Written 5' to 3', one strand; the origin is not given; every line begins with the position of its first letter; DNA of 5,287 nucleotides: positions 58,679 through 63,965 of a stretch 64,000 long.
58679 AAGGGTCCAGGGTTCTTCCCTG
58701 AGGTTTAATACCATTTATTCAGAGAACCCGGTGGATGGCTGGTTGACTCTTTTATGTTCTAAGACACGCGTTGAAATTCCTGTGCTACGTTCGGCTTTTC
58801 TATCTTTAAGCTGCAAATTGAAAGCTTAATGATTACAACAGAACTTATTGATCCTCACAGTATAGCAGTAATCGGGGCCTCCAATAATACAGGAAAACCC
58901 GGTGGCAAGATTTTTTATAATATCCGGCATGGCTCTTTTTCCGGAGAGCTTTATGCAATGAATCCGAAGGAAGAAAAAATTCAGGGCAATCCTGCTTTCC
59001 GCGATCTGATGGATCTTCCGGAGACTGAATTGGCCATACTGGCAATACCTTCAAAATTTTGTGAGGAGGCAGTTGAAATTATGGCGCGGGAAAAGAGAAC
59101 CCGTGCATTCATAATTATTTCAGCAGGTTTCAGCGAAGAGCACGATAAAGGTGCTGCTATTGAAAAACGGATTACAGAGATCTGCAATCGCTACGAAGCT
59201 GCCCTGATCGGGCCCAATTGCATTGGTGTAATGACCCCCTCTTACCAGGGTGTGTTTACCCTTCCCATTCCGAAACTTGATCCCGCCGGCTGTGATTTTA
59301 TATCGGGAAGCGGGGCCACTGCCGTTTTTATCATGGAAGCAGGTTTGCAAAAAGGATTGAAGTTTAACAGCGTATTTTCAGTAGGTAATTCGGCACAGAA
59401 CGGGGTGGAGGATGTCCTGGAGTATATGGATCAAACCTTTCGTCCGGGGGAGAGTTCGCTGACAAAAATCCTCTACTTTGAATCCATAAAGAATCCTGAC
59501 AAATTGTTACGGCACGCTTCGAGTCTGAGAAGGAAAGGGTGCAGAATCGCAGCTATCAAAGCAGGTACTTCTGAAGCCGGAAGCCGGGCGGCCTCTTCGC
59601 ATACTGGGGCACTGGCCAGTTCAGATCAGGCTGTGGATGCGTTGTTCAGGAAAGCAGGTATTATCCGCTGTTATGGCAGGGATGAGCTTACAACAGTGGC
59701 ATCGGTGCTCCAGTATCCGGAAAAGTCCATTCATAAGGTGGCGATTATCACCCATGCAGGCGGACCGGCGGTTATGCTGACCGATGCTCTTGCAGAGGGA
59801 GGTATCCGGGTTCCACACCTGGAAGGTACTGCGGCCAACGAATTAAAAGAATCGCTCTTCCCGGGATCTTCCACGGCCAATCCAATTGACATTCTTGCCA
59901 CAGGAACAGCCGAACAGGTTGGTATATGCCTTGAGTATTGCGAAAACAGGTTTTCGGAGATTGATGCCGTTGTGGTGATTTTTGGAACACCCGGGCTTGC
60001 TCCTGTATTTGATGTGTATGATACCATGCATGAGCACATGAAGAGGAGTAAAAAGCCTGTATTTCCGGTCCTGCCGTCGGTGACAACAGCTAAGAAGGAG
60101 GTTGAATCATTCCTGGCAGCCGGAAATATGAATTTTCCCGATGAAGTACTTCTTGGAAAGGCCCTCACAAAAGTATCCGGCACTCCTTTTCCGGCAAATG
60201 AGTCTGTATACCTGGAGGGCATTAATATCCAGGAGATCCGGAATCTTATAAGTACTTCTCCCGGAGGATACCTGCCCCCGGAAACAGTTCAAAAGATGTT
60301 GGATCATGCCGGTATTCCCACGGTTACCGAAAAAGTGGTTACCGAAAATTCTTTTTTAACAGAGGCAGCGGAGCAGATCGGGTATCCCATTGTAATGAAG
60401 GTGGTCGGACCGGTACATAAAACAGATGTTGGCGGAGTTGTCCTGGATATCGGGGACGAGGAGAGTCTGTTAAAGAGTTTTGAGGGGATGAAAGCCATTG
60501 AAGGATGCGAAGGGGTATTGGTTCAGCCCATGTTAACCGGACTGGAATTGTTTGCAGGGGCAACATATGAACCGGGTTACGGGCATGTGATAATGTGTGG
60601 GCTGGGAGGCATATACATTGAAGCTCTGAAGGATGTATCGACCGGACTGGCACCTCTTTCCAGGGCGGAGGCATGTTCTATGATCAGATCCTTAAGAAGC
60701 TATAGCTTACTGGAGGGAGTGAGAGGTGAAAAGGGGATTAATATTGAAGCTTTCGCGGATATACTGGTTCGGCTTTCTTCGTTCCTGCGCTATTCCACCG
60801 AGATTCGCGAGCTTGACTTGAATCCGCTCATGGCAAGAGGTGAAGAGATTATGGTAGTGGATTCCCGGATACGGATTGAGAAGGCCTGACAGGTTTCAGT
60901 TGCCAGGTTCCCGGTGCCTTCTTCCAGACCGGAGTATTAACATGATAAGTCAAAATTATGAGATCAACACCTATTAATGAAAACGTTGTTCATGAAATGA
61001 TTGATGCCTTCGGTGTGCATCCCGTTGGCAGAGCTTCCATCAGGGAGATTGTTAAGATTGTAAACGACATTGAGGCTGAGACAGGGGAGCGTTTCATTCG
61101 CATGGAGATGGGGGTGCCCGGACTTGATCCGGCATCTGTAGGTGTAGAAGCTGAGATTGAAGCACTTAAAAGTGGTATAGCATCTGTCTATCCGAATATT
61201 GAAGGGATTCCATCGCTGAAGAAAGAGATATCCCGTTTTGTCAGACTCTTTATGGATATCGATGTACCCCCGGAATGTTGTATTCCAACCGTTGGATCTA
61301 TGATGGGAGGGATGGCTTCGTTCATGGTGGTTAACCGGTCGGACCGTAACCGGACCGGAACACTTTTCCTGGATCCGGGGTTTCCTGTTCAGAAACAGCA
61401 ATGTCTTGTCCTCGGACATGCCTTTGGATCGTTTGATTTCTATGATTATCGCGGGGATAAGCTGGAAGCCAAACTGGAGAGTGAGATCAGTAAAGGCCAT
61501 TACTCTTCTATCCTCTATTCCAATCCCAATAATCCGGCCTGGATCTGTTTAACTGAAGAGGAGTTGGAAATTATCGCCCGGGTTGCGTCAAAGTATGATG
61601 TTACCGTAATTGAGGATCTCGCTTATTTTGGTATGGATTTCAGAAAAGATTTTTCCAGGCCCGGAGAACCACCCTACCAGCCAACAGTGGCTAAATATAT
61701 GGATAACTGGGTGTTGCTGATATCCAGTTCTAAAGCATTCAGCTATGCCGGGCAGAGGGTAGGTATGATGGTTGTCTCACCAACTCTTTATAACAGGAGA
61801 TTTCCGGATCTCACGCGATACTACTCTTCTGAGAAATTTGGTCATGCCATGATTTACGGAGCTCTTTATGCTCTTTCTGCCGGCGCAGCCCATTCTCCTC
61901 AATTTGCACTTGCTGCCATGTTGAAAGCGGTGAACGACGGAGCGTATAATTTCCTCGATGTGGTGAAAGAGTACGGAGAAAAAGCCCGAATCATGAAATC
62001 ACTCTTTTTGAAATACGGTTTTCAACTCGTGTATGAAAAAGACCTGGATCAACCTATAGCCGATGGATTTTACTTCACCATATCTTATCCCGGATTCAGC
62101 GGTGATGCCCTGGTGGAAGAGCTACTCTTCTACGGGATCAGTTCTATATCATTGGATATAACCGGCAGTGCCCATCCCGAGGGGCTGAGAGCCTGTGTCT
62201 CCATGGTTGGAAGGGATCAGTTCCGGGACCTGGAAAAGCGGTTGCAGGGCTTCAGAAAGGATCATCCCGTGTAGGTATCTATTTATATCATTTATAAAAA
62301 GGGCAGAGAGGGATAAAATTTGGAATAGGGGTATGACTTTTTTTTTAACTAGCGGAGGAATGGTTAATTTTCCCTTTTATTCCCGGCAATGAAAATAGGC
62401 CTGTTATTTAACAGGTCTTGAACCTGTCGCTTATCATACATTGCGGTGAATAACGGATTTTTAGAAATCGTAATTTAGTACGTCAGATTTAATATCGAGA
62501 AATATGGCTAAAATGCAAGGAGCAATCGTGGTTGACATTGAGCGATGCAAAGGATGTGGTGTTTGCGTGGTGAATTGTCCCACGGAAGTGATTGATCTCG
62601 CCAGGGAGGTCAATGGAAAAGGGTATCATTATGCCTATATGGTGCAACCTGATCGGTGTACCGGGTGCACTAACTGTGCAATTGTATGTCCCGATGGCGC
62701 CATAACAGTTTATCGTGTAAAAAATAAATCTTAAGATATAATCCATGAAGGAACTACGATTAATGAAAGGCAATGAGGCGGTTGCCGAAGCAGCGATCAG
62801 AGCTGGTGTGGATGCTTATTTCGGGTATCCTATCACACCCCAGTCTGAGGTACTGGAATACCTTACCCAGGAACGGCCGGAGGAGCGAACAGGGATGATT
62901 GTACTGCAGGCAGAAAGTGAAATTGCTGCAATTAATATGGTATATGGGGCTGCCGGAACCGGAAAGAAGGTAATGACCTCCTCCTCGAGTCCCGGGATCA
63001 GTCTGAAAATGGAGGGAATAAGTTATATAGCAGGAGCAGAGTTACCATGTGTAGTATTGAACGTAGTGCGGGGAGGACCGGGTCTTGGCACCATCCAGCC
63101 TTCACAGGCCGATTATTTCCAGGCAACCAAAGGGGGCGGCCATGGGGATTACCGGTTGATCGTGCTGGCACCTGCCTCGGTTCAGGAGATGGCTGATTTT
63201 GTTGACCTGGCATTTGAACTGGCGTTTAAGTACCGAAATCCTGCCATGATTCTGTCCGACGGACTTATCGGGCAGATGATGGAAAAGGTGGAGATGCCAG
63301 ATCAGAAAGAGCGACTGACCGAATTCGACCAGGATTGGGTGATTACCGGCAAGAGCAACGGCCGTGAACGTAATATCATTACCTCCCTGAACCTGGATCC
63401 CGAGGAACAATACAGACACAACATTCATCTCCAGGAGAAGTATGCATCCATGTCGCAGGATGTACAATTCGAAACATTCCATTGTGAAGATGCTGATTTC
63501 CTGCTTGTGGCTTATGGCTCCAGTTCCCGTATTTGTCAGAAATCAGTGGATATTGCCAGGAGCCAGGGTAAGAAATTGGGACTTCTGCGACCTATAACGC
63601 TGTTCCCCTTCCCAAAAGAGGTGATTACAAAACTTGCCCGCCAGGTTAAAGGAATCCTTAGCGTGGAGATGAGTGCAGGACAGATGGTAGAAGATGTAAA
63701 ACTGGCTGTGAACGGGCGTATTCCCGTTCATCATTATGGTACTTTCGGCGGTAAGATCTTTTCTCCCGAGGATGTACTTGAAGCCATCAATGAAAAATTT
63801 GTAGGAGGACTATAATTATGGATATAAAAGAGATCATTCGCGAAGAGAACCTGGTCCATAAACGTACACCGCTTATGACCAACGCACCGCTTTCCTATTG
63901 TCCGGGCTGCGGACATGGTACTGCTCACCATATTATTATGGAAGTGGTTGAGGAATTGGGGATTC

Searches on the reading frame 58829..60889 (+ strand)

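Call 4: search_protein_families(library=pfam, proteins=[window:58829-60889:+])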
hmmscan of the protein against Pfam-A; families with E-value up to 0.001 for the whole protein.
window:58829-60889:+ (686 aa): 5 families
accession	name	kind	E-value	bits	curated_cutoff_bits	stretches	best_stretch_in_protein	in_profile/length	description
PF13549.11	ATP-grasp_5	-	1.7e-57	194.8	27.6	1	480-683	8-221/221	ATP-grasp domain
PF13607.11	Succ_CoA_lig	-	2.4e-34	118.5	27.4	1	154-294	3-138/138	Succinyl-CoA ligase like flavodoxin domain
PF13380.12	CoA_binding_2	-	4.4e-17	63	22.8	1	11-136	2-115/116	CoA binding domain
PF02629.25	CoA_binding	-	2.8e-07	31.7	22.3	1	9-99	3-96/97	CoA binding domain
PF19045.5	Ligase_CoA_2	-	0.00091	19.7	23.7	0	304-357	1-54/162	Ligase-CoA domain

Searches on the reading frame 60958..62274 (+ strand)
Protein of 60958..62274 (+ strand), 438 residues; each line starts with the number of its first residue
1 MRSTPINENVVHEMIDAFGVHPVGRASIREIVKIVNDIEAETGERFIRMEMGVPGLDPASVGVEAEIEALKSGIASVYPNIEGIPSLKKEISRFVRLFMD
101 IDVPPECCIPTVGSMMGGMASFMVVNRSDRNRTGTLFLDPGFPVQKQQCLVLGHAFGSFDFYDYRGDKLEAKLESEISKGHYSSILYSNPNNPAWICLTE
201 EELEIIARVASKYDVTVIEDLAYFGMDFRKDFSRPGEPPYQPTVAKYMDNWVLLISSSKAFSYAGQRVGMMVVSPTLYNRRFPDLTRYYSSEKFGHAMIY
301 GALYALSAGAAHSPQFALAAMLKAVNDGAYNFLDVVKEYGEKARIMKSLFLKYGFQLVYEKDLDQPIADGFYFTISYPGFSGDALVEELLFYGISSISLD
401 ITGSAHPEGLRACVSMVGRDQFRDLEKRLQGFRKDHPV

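Call 4: search_protein_families(library=pfam, proteins=[window:60958-62274:+])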
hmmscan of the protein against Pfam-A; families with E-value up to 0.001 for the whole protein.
window:60958-62274:+ (438 aa): 1 family
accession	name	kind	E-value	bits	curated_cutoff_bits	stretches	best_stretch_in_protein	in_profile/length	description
PF00155.27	Aminotran_1_2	-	1.1e-16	61.5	19.7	1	52-290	9-250/361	Aminotransferase class I and II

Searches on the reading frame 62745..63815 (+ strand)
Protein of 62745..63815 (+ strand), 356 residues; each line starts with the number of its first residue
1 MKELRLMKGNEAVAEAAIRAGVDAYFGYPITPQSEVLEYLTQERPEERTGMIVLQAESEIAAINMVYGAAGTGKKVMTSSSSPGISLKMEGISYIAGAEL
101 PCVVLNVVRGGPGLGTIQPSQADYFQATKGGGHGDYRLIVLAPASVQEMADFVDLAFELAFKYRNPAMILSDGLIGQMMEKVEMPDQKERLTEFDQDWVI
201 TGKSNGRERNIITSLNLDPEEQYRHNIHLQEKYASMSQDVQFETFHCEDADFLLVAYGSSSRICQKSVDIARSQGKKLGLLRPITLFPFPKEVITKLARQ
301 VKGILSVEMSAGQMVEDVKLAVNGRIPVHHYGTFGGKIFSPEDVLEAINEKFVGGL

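Call 21: search_protein_families(library=ncbifam, proteins=[window:62745-63815:+], max_evalue=0.01)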
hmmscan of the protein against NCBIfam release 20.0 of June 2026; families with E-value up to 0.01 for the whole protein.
window:62745-63815:+ (356 aa): 13 families
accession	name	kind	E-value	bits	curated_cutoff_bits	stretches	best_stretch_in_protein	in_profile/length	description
NF005507.0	PRK07119.1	subfamily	1e-165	550.8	399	1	3-351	3-348/352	3-methyl-2-oxobutanoate dehydrogenase subunit VorB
NF006412.0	PRK08659.1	equivalog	2.8e-91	306.5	411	2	2-189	3-188/378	2-oxoacid:acceptor oxidoreductase subunit alpha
TIGR03710.1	OAFO_sf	subfamily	5.5e-71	239.8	482.75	1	3-348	192-561/561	2-oxoacid:acceptor oxidoreductase subunit alpha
NF007206.0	PRK09627.1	equivalog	1.2e-66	225.2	579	2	6-189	5-186/375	2-oxoglutarate synthase subunit alpha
NF041170.1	Oxoac_fdxalpha_Archa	equivalog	3.6e-42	144.5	800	2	6-189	237-429/636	2-oxoacid:ferredoxin oxidoreductase subunit alpha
NF040682.1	PorA_Arch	equivalog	1.8e-31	109.4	550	2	3-189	2-185/387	pyruvate synthase subunit PorA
NF006232.0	PRK08366.1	equivalog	2.2e-27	95.7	646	2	6-188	9-186/394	2-ketoisovalerate ferredoxin oxidoreductase subunit alpha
NF045764.1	PhenlGlyoxDHPadG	equivalog_domain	1.9e-25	89.2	700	2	7-189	5-184/398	NADH-dependent phenylglyoxylate dehydrogenase subunit alpha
NF007201.0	PRK09622.1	equivalog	3.1e-22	79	590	1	2-311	8-329/405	2-oxoacid:ferredoxin oxidoreductase subunit alpha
NF006233.0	PRK08367.1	equivalog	3.4e-22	78.8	625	2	5-194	5-190/394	pyruvate ferredoxin oxidoreductase subunit alpha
TIGR03336.1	IOR_alpha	equivalog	3.7e-22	78.4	650.9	1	5-337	3-316/595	indolepyruvate ferredoxin oxidoreductase subunit alpha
NF045791.1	OxalOxredalpha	equivalog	9.5e-17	61.1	500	1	3-311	3-323/395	oxalate oxidoreductase subunit alpha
TIGR02176.1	pyruv_ox_red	equivalog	9.7e-14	50.2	911.35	1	5-306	2-322/1167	pyruvate:ferredoxin (flavodoxin) oxidoreductase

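Call 77: find_encoding_contigs(protein=window:62745-63815:+, flank=10000, max_places=3)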
Protein window:62745-63815:+ (356 aa): 3 contigs read that carry it; 3 places shown.
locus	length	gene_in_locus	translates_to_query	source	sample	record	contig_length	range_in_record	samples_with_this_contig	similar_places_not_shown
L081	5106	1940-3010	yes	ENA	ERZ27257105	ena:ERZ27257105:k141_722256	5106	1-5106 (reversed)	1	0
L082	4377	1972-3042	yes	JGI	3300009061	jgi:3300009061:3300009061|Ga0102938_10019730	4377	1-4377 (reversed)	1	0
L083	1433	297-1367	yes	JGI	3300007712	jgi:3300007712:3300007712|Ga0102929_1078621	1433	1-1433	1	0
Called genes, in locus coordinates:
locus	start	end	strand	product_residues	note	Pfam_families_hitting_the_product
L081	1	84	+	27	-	?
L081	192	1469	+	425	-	PF00155:Aminotran_1_2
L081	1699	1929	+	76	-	PF00037:Fer4 (weak), PF12797:Fer4_2 (weak), PF12837:Fer4_6 (weak), PF13237:Fer4_10 (weak), PF14697:Fer4_21, PF12838:Fer4_7, PF13187:Fer4_9, PF00037:Fer4, +5 more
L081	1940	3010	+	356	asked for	PF01855:POR_N, PF17147:PFOR_II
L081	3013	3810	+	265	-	PF02775:TPP_enzyme_C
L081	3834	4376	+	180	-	PF01558:POR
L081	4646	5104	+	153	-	?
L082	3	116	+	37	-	?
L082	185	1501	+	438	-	PF00155:Aminotran_1_2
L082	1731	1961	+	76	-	PF00037:Fer4 (weak), PF12797:Fer4_2 (weak), PF12837:Fer4_6 (weak), PF13237:Fer4_10 (weak), PF14697:Fer4_21, PF12838:Fer4_7, PF13187:Fer4_9, PF00037:Fer4, +5 more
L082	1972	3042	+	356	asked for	PF01855:POR_N, PF17147:PFOR_II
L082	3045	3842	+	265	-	PF02775:TPP_enzyme_C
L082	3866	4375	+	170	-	?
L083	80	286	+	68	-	PF00037:Fer4 (weak), PF12837:Fer4_6 (weak), PF13237:Fer4_10 (weak), PF14697:Fer4_21, PF12838:Fer4_7, PF13187:Fer4_9, PF00037:Fer4, PF12837:Fer4_6 (weak), +5 more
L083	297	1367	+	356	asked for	PF01855:POR_N, PF17147:PFOR_II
